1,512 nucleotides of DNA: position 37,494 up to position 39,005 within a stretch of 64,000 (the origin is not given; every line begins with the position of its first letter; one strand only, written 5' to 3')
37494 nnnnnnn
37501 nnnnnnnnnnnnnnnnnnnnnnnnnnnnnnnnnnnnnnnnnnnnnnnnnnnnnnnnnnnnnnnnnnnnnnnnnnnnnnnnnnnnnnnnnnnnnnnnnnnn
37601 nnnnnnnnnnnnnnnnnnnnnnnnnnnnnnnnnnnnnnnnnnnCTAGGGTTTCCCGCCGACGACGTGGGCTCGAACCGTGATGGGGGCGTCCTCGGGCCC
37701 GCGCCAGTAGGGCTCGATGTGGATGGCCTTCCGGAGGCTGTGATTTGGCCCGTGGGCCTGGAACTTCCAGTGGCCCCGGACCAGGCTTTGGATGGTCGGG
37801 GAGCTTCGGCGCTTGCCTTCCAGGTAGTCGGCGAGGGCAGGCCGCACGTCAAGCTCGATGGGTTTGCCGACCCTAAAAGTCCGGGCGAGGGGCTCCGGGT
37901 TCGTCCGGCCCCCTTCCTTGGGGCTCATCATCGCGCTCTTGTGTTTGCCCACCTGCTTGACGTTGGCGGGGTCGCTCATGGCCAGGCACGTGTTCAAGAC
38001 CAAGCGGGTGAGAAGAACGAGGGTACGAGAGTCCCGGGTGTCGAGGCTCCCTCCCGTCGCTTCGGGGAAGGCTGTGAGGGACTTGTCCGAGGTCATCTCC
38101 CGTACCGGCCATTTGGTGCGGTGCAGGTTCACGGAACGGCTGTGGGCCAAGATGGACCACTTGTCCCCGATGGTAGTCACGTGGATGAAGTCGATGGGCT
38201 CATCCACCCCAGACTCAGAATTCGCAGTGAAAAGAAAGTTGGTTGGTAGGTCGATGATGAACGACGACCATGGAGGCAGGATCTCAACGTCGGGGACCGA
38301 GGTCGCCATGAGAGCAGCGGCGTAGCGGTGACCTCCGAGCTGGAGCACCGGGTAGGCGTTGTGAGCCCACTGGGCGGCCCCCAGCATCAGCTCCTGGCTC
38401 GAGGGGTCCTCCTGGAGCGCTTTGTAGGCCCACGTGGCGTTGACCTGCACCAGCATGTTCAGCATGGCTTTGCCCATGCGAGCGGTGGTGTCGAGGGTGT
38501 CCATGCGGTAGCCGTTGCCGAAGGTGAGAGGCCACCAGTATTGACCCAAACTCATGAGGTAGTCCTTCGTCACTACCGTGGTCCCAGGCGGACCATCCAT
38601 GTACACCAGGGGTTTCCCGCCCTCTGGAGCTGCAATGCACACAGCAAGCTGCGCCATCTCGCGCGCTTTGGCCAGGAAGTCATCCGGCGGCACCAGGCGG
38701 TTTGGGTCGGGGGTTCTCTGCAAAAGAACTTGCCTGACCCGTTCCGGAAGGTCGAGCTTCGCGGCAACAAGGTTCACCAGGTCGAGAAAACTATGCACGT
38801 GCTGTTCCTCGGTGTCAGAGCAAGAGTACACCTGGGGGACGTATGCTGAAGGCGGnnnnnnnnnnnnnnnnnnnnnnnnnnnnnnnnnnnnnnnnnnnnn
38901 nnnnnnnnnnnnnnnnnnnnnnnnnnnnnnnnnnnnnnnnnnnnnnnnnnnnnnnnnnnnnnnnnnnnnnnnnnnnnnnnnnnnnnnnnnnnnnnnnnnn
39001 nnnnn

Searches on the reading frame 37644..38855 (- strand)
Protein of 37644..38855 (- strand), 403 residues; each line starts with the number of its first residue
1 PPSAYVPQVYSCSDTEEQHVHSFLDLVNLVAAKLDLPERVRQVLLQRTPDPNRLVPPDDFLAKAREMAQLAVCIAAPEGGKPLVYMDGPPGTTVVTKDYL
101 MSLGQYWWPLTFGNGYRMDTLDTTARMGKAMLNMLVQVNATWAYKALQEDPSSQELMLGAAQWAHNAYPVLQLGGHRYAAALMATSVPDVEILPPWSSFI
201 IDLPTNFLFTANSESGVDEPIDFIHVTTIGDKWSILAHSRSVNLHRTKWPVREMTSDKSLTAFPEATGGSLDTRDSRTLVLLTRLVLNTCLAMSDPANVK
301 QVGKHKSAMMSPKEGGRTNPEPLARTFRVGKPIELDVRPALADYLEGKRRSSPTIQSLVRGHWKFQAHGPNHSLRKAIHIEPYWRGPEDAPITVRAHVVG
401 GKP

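Call 46: search_protein_families(library=phrogs, proteins=[window:37644-38855:-], max_evalue=0.001)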
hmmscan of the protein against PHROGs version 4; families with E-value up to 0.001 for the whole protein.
window:37644-38855:- (403 aa): 1 family
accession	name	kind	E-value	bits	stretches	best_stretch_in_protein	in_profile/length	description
phrog_15934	-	unknown function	2.6e-13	51.2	1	354-395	256-297/305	-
